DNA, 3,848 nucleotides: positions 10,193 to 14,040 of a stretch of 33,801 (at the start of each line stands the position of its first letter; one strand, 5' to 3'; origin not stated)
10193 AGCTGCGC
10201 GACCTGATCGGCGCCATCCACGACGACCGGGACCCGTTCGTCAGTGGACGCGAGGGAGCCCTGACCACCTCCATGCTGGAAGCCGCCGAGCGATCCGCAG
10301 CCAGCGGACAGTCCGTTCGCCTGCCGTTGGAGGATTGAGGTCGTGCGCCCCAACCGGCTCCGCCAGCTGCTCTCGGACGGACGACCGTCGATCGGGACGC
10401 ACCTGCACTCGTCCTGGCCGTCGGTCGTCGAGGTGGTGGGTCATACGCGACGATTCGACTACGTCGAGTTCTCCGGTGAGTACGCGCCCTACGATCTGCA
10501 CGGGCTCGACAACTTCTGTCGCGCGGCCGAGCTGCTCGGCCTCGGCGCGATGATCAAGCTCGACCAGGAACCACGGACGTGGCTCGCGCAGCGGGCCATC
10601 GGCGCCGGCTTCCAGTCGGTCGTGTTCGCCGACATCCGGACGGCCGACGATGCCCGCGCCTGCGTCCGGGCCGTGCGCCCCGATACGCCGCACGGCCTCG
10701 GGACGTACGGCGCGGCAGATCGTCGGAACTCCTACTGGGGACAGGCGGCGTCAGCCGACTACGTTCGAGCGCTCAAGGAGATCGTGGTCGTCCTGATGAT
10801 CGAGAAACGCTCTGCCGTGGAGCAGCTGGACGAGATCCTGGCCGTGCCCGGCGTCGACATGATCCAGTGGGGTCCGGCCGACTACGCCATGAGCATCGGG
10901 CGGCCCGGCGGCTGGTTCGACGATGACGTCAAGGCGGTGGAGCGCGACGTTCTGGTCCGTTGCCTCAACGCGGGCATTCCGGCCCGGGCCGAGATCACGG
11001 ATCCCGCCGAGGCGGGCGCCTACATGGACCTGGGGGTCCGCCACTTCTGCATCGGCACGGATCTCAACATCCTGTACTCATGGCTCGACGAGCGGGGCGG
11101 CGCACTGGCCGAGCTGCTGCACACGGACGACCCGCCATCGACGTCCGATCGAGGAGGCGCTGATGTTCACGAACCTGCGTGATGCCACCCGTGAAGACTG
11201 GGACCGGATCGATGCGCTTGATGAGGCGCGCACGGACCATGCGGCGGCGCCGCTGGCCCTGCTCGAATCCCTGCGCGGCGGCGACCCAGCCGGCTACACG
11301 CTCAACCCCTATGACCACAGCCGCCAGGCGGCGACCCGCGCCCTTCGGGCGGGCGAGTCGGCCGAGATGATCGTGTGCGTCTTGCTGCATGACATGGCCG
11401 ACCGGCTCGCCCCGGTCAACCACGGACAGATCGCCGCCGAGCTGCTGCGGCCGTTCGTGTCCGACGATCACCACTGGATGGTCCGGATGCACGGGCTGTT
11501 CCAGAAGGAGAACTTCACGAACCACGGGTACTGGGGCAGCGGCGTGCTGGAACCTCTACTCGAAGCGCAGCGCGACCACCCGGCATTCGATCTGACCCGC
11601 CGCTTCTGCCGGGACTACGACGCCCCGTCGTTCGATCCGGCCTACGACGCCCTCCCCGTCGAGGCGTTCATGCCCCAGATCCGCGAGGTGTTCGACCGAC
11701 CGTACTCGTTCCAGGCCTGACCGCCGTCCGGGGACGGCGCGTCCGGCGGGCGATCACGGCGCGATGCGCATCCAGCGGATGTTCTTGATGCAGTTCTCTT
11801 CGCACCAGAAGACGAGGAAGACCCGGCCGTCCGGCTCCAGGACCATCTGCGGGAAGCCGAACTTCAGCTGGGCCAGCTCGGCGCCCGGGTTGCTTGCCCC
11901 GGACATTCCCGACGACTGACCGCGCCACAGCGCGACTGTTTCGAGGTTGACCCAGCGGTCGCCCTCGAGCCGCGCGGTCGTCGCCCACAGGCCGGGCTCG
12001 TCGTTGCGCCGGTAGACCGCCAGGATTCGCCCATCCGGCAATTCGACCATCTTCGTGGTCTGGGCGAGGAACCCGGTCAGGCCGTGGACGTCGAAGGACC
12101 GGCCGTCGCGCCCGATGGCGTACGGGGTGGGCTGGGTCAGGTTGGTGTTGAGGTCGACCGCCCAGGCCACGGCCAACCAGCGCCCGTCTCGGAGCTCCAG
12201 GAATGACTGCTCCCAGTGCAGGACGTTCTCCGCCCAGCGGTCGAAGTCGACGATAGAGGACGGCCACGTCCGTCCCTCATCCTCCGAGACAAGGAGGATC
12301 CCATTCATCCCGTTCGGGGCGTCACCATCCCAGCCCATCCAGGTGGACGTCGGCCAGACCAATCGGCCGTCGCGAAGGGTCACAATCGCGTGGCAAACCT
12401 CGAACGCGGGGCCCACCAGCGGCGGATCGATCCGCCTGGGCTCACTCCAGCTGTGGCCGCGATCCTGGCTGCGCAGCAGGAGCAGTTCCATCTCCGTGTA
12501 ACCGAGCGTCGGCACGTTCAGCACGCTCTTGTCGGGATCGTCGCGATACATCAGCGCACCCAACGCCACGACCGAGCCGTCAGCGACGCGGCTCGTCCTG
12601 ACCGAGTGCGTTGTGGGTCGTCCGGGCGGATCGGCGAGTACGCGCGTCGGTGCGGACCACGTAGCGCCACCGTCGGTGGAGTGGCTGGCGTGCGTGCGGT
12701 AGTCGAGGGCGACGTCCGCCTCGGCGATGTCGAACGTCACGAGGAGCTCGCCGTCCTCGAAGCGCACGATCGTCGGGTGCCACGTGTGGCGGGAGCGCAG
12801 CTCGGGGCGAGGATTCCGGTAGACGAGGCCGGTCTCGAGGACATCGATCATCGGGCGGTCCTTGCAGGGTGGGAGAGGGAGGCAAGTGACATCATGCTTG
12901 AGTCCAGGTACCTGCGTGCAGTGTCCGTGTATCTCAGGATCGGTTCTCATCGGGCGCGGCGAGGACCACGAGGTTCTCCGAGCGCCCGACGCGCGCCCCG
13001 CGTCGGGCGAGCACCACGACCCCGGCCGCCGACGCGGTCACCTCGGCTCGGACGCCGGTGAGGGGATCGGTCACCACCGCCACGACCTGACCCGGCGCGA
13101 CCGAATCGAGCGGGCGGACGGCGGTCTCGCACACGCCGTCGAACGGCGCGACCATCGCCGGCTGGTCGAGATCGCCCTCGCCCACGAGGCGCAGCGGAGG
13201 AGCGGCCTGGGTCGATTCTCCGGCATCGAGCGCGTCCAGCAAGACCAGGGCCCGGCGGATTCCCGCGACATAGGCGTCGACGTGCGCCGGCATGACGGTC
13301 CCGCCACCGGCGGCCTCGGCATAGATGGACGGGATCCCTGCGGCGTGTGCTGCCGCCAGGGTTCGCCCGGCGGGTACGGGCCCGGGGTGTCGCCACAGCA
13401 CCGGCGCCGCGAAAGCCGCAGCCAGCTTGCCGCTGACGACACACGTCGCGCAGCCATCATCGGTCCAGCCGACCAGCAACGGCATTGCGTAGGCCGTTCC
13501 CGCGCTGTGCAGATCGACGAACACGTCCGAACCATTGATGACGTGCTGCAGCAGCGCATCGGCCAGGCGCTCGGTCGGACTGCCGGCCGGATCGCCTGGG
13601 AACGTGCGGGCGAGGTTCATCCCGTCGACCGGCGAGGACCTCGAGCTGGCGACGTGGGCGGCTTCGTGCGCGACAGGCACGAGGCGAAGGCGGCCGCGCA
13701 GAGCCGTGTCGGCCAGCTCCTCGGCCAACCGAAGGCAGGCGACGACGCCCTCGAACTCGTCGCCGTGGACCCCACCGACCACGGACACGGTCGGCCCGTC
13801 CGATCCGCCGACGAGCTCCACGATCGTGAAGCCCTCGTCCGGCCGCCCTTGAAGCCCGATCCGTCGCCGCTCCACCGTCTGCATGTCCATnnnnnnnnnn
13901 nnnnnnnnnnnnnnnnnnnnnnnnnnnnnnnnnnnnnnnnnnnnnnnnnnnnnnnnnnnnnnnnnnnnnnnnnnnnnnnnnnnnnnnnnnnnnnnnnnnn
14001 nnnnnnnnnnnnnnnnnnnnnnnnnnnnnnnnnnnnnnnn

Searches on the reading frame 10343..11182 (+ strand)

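Call 25: search_protein_families(library=pfam, proteins=[window:10343-11182:+], max_evalue=0.01)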
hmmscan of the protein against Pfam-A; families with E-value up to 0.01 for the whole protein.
window:10343-11182:+ (279 aa): 1 family
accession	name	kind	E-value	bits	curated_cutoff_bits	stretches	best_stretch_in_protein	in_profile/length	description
PF03328.21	HpcH_HpaI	-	3.7e-15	56.3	25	1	20-241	5-215/221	HpcH/HpaI aldolase/citrate lyase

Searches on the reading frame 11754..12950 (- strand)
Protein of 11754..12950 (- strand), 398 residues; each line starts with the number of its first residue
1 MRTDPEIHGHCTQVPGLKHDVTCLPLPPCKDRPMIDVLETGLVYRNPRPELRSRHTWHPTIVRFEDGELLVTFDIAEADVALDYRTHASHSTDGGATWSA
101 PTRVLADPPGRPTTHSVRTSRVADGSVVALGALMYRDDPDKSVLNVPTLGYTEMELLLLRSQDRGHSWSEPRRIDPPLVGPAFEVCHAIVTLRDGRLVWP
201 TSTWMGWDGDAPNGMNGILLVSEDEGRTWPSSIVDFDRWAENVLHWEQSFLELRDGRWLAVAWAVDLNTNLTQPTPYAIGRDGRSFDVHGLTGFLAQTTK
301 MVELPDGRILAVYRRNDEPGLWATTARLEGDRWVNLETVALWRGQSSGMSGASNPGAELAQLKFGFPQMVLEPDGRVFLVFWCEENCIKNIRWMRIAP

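Call 5: search_protein_families(library=pfam, proteins=[window:11754-12950:-])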
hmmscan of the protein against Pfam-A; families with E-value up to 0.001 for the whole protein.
window:11754-12950:- (398 aa): 2 families
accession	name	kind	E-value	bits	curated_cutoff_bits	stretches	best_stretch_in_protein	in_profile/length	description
PF13088.12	BNR_2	-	8.6e-15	55.3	31.4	2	154-378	80-276/277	BNR repeat-like domain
PF02012.26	BNR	-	0.00024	21.1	27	0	90-99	2-11/12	BNR/Asp-box repeat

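Call 11: search_protein_families(library=ncbifam, proteins=[window:11754-12950:-], max_evalue=0.00001)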
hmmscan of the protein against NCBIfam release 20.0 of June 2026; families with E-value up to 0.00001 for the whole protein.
window:11754-12950:- (398 aa): 0 families

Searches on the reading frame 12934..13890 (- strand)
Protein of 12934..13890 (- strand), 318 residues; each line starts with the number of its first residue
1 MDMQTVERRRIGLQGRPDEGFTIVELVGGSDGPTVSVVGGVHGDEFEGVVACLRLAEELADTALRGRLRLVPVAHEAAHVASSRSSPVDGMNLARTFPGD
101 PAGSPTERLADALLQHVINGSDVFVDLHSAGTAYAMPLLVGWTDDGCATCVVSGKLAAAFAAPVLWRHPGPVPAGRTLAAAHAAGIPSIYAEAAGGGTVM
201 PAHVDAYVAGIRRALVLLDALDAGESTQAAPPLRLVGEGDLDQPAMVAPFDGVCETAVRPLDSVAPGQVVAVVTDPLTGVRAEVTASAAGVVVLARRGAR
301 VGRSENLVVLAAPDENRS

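Call 5: search_protein_families(library=pfam, proteins=[window:12934-13890:-])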
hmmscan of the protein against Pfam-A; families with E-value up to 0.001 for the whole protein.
window:12934-13890:- (318 aa): 1 family
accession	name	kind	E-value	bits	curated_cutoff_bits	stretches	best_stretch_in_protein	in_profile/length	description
PF24827.1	AstE_AspA_cat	-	1.6e-24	87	25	1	31-216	1-190/192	Succinylglutamate desuccinylase/Aspartoacylase catalytic domain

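Call 11: search_protein_families(library=ncbifam, proteins=[window:12934-13890:-], max_evalue=0.00001)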
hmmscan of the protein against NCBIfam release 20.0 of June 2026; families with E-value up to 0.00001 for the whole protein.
window:12934-13890:- (318 aa): 1 family
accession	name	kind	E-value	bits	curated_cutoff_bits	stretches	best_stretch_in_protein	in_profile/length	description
TIGR02994.1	ectoine_eutE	equivalog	1.4e-28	99.9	402.7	1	27-295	42-309/325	N(2)-acetyl-L-2,4-diaminobutanoate deacetylase DoeB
